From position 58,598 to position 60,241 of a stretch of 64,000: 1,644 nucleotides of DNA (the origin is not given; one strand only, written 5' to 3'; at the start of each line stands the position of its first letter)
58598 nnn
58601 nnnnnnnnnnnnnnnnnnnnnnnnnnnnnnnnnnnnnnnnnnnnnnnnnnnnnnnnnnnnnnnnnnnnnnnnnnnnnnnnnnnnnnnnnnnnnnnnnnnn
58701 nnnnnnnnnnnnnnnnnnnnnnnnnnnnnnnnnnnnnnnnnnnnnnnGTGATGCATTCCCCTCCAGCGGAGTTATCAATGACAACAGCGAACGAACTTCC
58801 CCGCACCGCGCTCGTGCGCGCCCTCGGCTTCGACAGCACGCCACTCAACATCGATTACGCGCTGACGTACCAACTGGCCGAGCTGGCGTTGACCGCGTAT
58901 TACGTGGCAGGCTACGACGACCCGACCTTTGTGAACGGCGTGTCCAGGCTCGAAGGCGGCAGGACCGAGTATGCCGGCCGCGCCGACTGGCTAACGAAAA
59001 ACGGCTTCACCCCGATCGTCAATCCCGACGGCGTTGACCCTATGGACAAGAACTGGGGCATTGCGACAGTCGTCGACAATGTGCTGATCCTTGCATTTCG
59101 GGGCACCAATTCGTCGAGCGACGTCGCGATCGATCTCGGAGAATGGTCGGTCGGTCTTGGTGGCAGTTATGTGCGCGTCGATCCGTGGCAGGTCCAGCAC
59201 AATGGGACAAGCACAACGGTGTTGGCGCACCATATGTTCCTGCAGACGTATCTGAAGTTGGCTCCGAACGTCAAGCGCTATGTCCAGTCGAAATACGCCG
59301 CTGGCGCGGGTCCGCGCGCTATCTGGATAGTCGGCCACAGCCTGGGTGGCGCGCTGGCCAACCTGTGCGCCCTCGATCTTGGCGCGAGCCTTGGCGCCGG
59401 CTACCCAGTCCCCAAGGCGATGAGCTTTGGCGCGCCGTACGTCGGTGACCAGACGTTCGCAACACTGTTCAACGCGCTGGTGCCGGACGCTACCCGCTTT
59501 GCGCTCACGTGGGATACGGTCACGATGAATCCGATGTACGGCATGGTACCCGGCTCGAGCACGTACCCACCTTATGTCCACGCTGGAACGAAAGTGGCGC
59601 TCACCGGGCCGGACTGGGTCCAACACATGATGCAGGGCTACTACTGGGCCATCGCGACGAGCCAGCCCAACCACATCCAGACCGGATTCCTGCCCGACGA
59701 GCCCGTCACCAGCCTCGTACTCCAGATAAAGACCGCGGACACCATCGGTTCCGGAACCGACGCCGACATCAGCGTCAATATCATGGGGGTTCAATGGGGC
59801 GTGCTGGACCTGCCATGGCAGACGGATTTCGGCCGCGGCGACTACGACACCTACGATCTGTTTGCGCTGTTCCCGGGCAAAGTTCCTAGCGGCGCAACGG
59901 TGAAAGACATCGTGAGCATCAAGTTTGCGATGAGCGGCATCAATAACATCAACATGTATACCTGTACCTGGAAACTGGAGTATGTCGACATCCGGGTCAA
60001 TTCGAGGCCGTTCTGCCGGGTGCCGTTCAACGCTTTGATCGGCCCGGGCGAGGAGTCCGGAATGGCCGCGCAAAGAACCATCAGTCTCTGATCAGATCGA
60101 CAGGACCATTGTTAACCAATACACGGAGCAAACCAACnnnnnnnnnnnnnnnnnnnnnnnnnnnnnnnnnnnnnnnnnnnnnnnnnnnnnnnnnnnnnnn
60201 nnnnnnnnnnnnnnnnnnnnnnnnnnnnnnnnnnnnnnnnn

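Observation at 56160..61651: tRNA-Leu-adjacent islet with AT-rich boundary: beta-propeller/pseudo-lipase + lipase_3-PLAT + VWA operon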

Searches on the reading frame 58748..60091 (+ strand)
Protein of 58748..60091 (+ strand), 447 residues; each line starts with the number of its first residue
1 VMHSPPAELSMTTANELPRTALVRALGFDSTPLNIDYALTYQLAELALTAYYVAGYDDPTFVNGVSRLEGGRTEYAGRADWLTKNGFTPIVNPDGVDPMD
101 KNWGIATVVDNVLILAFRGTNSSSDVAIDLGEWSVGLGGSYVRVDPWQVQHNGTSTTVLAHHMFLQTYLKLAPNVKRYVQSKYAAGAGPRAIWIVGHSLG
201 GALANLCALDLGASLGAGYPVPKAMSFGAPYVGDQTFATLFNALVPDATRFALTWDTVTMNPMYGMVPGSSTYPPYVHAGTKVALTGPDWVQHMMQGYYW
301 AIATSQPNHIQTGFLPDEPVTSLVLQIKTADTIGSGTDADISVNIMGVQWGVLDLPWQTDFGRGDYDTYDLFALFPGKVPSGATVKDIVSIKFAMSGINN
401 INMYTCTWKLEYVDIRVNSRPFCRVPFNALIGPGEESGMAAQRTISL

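Call 6: search_protein_families(library=pfam, proteins=[window:58748-60091:+], max_evalue=0.1)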
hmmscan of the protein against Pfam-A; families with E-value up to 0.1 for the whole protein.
window:58748-60091:+ (447 aa): 4 families
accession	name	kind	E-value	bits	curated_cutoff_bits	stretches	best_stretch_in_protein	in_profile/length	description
PF01764.32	Lipase_3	-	1.6e-18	67.4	22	1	115-263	2-137/140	Lipase (class 3)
PF12697.13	Abhydrolase_6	-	0.0002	22.5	26.3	1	180-272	63-125/217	Alpha/beta hydrolase family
PF01477.28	PLAT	-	0.0015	19.6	23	1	324-416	2-87/117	PLAT/LH2 domain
PF07819.20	PGAP1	-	0.006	16.8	24.3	1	167-207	67-108/233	PGAP1-like alpha/beta domain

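Call 7: search_protein_families(library=ncbifam, proteins=[window:58748-60091:+], max_evalue=0.1)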
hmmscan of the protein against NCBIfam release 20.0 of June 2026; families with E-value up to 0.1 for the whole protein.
window:58748-60091:+ (447 aa): 2 families
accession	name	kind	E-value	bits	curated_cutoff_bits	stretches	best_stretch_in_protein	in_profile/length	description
NF047388.1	SA1320_fam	subfamily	0.031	12.7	230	1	180-210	46-71/644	SA1320 family protein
NF041407.1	XopAP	subfamily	0.035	13.4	400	1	191-264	167-246/318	XopAP family type III secretion system effector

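Call 10: find_encoding_contigs(protein=window:58748-60091:+, flank=10000, max_places=10)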
Protein window:58748-60091:+ (447 aa): no gene with exactly this product is on record in the collection.

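Call 11: find_homologous_proteins(query=window:58748-60091:+, max_evalue=0.001)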
Query window:58748-60091:+ (447 aa): 105 proteins with E <= 0.001 among 8000 candidates.
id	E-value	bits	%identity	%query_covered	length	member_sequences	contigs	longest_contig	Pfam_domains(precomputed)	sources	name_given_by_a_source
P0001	0.0e+0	1011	100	98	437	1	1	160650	PF01764.32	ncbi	ncbi:MAG: lipase family protein [Massilia sp.]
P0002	6.3e-200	683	68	98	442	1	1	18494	PF01764.32,PF01477.29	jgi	-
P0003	3.2e-181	621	65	98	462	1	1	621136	PF01764.32,PF01477.29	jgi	jgi:pimeloyl-ACP methyl ester carboxylesterase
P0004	2.3e-157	543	58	92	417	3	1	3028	PF01764.32,PF01477.29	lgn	-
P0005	7.2e-156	538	70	76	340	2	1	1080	PF01764.32,PF01477.29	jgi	jgi:hypothetical protein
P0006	1.6e-150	520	56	92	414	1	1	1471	PF01764.32,PF01477.29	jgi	jgi:pimeloyl-ACP methyl ester carboxylesterase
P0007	1.2e-147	511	55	92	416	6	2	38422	PF01764.32,PF01477.29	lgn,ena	-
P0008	5.4e-47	179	34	87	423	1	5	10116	PF01764.32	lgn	-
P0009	4.0e-45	173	32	89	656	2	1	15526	PF01764.32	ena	-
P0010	2.5e-43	167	35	68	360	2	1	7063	PF01764.32,PF01477.29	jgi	-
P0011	3.7e-38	150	32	73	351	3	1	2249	PF01764.32,PF01477.29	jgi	jgi:hypothetical protein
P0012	1.9e-23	101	28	94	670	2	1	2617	PF01764.32,PF12697.14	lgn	-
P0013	5.1e-12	64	31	48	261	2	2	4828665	PF01764.32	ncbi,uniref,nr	ncbi:lipase family protein [Paenibacillus physcomitrellae]|uniref:Lipase n=1 Tax=Paenibacillus physc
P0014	6.8e-11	60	32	37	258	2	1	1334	PF01764.32,PF26363.2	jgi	jgi:triacylglycerol lipase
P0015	9.1e-11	59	30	47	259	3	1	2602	PF01764.32,PF26363.2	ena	-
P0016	1.4e-10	59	30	44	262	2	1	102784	PF01764.32,PF26363.2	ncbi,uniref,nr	ncbi:lipase family protein [Cohnella sp. REN36]|uniref:lipase family protein n=1 Tax=Cohnella sp. RE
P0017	1.5e-10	59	26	51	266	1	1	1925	PF01764.32,PF26363.2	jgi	jgi:triacylglycerol lipase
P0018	1.5e-10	59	30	47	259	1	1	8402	PF01764.32,PF26363.2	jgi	jgi:triacylglycerol lipase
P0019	3.6e-10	57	29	47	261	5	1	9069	PF01764.32,PF26363.2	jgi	jgi:triacylglycerol lipase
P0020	8.3e-10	56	32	38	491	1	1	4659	PF01764.32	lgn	-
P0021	1.1e-9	56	34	33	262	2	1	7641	PF01764.32,PF26363.2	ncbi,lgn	-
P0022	1.1e-9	56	29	47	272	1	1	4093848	PF01764.32,PF26363.2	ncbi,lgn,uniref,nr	ncbi:MAG: lipase family protein [Candidatus Cohnella colombiensis]|uniref:Lipase family protein n=1 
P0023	1.6e-9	55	29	49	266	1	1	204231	PF01764.32,PF26363.2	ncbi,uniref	ncbi:lipase family protein [Cohnella hongkongensis]|uniref:Lipase family protein n=1 Tax=Cohnella ho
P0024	2.1e-9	55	28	46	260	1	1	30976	PF01764.32,PF26363.2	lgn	-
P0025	3.5e-9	54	32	42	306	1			PF01764.32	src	-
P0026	4.1e-9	54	29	43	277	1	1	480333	PF01764.32,PF26363.2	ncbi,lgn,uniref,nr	ncbi:lipase family protein [Cohnella lupini]|uniref:Triacylglycerol lipase n=1 Tax=Cohnella lupini T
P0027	4.1e-9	54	27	46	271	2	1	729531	PF01764.32,PF26363.2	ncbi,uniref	ncbi:lipase family protein [Cohnella mopanensis]|uniref:lipase family protein n=1 Tax=Cohnella mopan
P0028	5.5e-9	54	28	47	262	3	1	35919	PF01764.32,PF26363.2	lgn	-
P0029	6.8e-9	53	29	47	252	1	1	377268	PF01764.32,PF26363.2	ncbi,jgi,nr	ncbi:MAG: hypothetical protein K0R57_842 [Paenibacillaceae bacterium]|jgi:triacylglycerol lipase|nr:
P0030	9.7e-9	53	32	36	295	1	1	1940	PF01764.32,PF26363.2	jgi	jgi:triacylglycerol lipase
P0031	1.1e-8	53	30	36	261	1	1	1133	PF01764.32,PF26363.2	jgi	jgi:triacylglycerol lipase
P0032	1.2e-8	52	28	46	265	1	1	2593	PF01764.32,PF26363.2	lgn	-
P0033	1.5e-8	52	29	47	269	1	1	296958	PF01764.32,PF26363.2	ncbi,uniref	ncbi:lipase family protein [Cohnella soli]|uniref:Lipase family protein n=1 Tax=Cohnella soli TaxID=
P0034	1.5e-8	52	31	46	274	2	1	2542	PF01764.32,PF12697.14,PF26363.2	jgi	jgi:triacylglycerol lipase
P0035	2.4e-8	52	36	31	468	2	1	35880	PF01764.32,PF00168.37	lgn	-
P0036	2.4e-8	51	31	37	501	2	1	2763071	PF01764.32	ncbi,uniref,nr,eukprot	ncbi:hypothetical protein H310_02860 [Aphanomyces invadans]|uniref:Fungal lipase-type domain-contain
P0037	2.5e-8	51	32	39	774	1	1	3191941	PF01764.32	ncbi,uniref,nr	ncbi:hypothetical protein NDN08_002467 [Rhodosorus marinus]|uniref:Fungal lipase-type domain-contain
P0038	2.8e-8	51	33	38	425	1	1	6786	PF01764.32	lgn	-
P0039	5.0e-8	50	29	46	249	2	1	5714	PF01764.32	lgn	-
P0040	5.9e-8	50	26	51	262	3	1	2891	PF01764.32,PF26363.2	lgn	-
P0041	1.3e-7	49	28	44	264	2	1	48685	PF01764.32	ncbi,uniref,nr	ncbi:lipase family protein [Cohnella nanjingensis]|uniref:Lipase family protein n=1 Tax=Cohnella nan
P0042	1.3e-7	49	31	42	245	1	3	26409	PF01764.32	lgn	-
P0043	1.8e-7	49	27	50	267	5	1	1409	PF01764.32,PF26363.2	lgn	-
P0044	3.6e-7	48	26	53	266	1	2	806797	PF01764.32,PF26363.2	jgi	-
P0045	4.0e-7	47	27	46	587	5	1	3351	PF01764.32,PF00168.37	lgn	-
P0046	4.1e-7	47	29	38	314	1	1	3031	PF01764.32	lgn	-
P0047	4.5e-7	47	27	46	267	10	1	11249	PF01764.32,PF26363.2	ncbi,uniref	ncbi:lipase family protein [Cohnella sp.]|uniref:lipase family protein n=1 Tax=Cohnella sp. TaxID=18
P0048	5.9e-7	47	28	46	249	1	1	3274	PF01764.32,PF26363.2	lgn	-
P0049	6.5e-7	47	37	20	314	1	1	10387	PF01764.32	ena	-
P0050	7.1e-7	47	31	38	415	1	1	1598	PF01764.32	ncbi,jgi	jgi:hypothetical protein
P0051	8.1e-7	46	29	38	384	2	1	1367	PF01764.32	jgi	jgi:hypothetical protein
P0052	8.7e-7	46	30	44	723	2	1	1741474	PF01764.32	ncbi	ncbi:TPA: hypothetical protein ACH3X1_002782 [Trebouxia sp. C0004]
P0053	1.4e-6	46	29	28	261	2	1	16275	PF01764.32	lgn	-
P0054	1.6e-6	45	27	47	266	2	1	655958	PF01764.32,PF26363.2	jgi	jgi:triacylglycerol lipase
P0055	2.0e-6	45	24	63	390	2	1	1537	PF01764.32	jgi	jgi:predicted lipase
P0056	2.3e-6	45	28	44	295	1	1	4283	PF01764.32,PF26363.2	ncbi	-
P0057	2.3e-6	45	28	34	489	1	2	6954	PF01764.32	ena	-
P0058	3.3e-6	44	28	48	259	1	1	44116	PF01764.32,PF26363.2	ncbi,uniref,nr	ncbi:lipase family protein [Paenibacillus cremeus]|uniref:Lipase family protein n=1 Tax=Paenibacillu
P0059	3.6e-6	44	24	49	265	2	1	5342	PF01764.32,PF26363.2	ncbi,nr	ncbi:MAG: lipase, partial [Paenibacillus sp.]|nr:lipase [Paenibacillus sp.]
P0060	3.8e-6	44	23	57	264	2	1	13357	PF01764.32,PF26363.2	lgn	-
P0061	3.9e-6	44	28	41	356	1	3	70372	PF01764.32,PF11187.15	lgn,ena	-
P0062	4.1e-6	44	31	54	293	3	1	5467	PF01764.32,PF26363.2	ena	-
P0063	7.4e-6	43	31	38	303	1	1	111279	PF01764.32,PF26363.2,PF12146.16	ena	-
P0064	7.6e-6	43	30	46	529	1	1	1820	PF01764.32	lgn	-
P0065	9.5e-6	43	29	43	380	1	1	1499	PF01764.32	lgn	-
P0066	1.2e-5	43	29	44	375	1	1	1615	PF01764.32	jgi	jgi:triacylglycerol lipase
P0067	1.5e-5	42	27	45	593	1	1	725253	PF01764.32,PF00168.37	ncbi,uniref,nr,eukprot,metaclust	ncbi:hypothetical protein GPECTOR_52g74 [Gonium pectorale]|uniref:C2 domain-containing protein n=1 T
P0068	1.8e-5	42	28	43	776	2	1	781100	PF01764.32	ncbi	ncbi:hypothetical protein WJX77_006522 [Trebouxia sp. C0004]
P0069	1.8e-5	42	36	19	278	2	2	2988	PF01764.32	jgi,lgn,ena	jgi:hypothetical protein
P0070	2.0e-5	42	30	37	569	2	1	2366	PF01764.32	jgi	jgi:hypothetical protein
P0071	2.3e-5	42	24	49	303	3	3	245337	PF01764.32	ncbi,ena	-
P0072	2.4e-5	42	32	30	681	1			PF01764.32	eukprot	eukprot:IDg16524t1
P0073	3.3e-5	41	30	36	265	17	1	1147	PF01764.32,PF26363.2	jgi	-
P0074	3.3e-5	41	31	34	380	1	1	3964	PF01764.32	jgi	-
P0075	3.6e-5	41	33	30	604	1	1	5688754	PF01764.32,PF00168.37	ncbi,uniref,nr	ncbi:hypothetical protein VaNZ11_002959 [Volvox africanus]|uniref:C2 domain-containing protein n=1 T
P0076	3.9e-5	41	27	58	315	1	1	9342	PF01764.32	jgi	jgi:hypothetical protein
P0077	4.0e-5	41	29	42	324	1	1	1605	PF01764.32,PF12697.14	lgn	-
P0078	4.3e-5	41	45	17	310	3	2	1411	PF01764.32,PF00561.27,PF11187.15,PF12146.16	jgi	-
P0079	4.9e-5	41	30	44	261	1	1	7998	PF01764.32,PF26363.2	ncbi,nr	ncbi:MAG: Lipase 3 protein [Dehalococcoidia bacterium]|nr:Lipase 3 protein [Dehalococcoidia bacteriu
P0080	5.6e-5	40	33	40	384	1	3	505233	PF01764.32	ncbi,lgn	-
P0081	5.8e-5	40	32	37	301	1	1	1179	PF01764.32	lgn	-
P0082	6.9e-5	40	29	34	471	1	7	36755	PF01764.32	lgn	-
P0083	8.0e-5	40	32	34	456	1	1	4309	PF01764.32,PF26363.2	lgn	-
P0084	9.2e-5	40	26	42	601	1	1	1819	PF01764.32,PF12697.14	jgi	jgi:hypothetical protein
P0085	1.2e-4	39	32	40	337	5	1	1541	PF01764.32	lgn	-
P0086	1.3e-4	39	32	30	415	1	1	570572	PF01764.32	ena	-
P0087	1.6e-4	39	29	34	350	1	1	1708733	PF01764.32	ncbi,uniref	ncbi:hypothetical protein WJX72_006814 [[Myrmecia] bisecta]|uniref:Fungal lipase-type domain-contain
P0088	1.8e-4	39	41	17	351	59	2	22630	PF01764.32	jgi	jgi:hypothetical protein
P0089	2.0e-4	39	39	20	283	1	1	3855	PF01764.32,PF26363.2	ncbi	-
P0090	2.1e-4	39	34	33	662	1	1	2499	PF01764.32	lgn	-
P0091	2.1e-4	39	27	53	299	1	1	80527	PF01764.32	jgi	jgi:pimeloyl-ACP methyl ester carboxylesterase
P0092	2.7e-4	38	29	31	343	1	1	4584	PF01764.32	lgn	-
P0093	3.0e-4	38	32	31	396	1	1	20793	PF01764.32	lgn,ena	-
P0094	3.1e-4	38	29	41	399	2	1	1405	PF01764.32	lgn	-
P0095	3.2e-4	38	30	54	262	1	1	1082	PF01764.32,PF26363.2,PF12146.16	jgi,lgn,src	-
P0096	4.2e-4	38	31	35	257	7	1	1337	PF01764.32,PF26363.2,PF11187.15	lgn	-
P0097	4.6e-4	37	30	45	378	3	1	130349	PF01764.32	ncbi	-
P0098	4.9e-4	37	29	32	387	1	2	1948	PF01764.32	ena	-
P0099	5.7e-4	37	28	43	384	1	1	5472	PF01764.32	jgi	jgi:hypothetical protein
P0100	6.0e-4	37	32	43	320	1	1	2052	PF01764.32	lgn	-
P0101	6.1e-4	37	28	46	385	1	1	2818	PF01764.32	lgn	-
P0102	7.6e-4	37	29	47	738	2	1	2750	PF01764.32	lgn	-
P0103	8.3e-4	37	36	31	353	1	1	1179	PF01764.32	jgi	-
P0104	9.1e-4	36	32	25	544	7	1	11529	PF01764.32,PF00168.37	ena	-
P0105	9.2e-4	36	29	38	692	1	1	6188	PF01764.32,PF11187.15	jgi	jgi:triacylglycerol lipase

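Call 12: find_encoding_contigs(protein=P0003, flank=10000, max_places=3)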
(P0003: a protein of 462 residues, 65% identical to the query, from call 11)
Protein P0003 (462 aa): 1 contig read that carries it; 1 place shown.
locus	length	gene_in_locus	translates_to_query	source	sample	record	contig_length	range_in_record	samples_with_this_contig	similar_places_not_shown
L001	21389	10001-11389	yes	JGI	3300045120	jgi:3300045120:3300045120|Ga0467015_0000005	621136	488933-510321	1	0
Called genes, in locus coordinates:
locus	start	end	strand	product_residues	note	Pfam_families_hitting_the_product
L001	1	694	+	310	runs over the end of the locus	-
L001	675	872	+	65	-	-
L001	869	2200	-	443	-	PF00483:NTP_transferase, PF12804:NTP_transf_3 (faint), PF24894:Hexapep_GlmU, PF25084:LbH_EIF2B (faint), PF25087:GMPPB_C (faint), PF25247:LbH_GLGC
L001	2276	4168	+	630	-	PF13522:GATase_6, PF13537:GATase_7, PF01380:SIS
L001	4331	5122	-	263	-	-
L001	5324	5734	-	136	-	-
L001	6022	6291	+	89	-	PF00196:GerE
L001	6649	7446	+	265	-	-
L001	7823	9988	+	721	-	PF01011:PQQ (faint), PF13570:Beta-prop_ACSF4, PF13360:PQQ_2, PF13570:Beta-prop_ACSF4, PF13360:PQQ_2, PF01764:Lipase_3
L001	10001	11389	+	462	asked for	PF01764:Lipase_3, PF01477:PLAT (weak)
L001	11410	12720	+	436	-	PF13519:VWA_2 (weak)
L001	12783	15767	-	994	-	PF00675:Peptidase_M16, PF05193:Peptidase_M16_C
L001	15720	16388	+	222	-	PF00072:Response_reg, PF00486:Trans_reg_C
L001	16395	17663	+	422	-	PF08448:PAS_4 (weak), PF12860:PAS_7 (weak), PF00512:HisKA, PF02518:HATPase_c, PF13581:HATPase_c_2 (weak)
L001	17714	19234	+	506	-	PF00528:BPD_transp_1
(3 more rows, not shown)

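Call 13: find_encoding_contigs(protein=P0002, flank=10000, max_places=3)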
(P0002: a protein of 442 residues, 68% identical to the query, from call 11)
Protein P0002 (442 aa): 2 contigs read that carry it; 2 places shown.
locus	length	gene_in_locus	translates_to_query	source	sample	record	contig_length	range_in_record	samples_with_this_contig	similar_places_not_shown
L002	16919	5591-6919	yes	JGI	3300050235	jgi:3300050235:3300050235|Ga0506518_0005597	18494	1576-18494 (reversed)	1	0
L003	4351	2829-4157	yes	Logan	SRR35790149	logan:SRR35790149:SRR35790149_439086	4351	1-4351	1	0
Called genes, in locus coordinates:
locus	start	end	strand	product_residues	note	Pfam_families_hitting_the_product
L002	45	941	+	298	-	PF00581:Rhodanese, PF09828:ChrB_C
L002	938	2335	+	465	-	PF02417:Chromate_transp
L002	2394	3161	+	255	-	PF00392:GntR, PF07729:FCD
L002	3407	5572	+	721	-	PF01011:PQQ (faint), PF13570:Beta-prop_ACSF4, PF13360:PQQ_2, PF13570:Beta-prop_ACSF4, PF13360:PQQ_2, PF01764:Lipase_3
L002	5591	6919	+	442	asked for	PF01764:Lipase_3, PF01477:PLAT (faint)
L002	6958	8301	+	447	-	PF13519:VWA_2 (weak)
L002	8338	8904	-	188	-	-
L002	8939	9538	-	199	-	-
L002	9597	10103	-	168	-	PF20106:DUF6496 (weak)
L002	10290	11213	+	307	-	PF02737:3HCDH_N (weak), PF02826:2-Hacid_dh_C, PF03446:NAD_binding_2, PF03807:F420_oxidored (weak), PF07991:KARI_N (weak), PF14833:NAD_binding_11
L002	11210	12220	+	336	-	PF01073:3Beta_HSD, PF01370:Epimerase, PF04321:RmlD_sub_bind, PF07993:NAD_binding_4, PF16363:GDP_Man_Dehyd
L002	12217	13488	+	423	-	PF07005:SBD_N, PF17042:NBD_C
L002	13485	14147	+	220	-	PF00596:Aldolase_II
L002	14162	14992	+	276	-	PF01261:AP_endonuc_2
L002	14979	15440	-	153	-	PF04239:DUF421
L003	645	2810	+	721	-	PF01011:PQQ (faint), PF13570:Beta-prop_ACSF4, PF13360:PQQ_2, PF13570:Beta-prop_ACSF4, PF13360:PQQ_2, PF01764:Lipase_3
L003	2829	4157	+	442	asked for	PF01764:Lipase_3, PF01477:PLAT (faint)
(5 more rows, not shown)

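Call 14: find_encoding_contigs(protein=P0007, flank=10000, max_places=3)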
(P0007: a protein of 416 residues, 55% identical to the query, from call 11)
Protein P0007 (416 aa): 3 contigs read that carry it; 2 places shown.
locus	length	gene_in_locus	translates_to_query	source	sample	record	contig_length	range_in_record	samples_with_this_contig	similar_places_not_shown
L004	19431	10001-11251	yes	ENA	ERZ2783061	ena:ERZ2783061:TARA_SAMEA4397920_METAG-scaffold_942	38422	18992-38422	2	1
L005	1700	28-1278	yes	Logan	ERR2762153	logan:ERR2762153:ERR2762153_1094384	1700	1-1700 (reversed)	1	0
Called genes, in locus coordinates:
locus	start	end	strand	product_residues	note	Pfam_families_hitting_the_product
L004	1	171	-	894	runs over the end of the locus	PF01935:DUF87 (weak)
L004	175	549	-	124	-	-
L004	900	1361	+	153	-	PF00196:GerE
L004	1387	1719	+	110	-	-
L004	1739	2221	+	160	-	-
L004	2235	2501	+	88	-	-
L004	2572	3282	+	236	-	PF13340:DUF4096, PF01609:DDE_Tnp_1 (weak)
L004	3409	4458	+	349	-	PF12833:HTH_18, PF00165:HTH_AraC (weak)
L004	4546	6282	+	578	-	PF00144:Beta-lactamase, PF11954:DUF3471 (faint)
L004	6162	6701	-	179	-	PF01609:DDE_Tnp_1, PF13586:DDE_Tnp_1_2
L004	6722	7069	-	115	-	PF13340:DUF4096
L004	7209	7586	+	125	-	PF13560:HTH_31, PF01381:HTH_3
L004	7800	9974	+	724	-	PF01011:PQQ (faint), PF13360:PQQ_2, PF13570:Beta-prop_ACSF4, PF13360:PQQ_2, PF01764:Lipase_3 (weak)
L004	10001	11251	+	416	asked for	PF01764:Lipase_3, PF01477:PLAT (weak)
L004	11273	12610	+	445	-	PF00092:VWA (weak), PF13519:VWA_2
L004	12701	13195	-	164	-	-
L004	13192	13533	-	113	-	PF01381:HTH_3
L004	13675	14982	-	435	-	-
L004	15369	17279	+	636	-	PF02195:ParB_N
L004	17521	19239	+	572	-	PF00239:Resolvase, PF13408:Zn_ribbon_recom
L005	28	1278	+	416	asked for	PF01764:Lipase_3, PF01477:PLAT (weak)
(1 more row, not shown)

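Call 16: search_protein_families(library=padloc, proteins=[window:58748-60091:+], max_evalue=1)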
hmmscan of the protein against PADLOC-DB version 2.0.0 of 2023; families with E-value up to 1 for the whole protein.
window:58748-60091:+ (447 aa): 0 families

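Call 17: find_encoding_contigs(protein=P0009, flank=10000, max_places=3)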
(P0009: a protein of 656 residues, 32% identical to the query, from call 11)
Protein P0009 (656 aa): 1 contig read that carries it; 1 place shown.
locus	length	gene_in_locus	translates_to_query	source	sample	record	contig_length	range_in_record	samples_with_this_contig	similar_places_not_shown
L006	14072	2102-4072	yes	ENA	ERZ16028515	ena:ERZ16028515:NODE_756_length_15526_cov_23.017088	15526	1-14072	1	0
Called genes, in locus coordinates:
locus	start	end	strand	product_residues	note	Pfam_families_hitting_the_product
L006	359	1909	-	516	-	-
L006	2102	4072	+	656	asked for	PF01764:Lipase_3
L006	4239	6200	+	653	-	-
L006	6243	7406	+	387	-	PF01546:Peptidase_M20, PF07687:M20_dimer (weak)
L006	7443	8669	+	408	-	PF00291:PALP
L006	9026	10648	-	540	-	-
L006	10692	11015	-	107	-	PF01169:GDT1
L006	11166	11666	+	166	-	-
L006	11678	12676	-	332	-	PF03576:Peptidase_S58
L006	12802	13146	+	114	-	-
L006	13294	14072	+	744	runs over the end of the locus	?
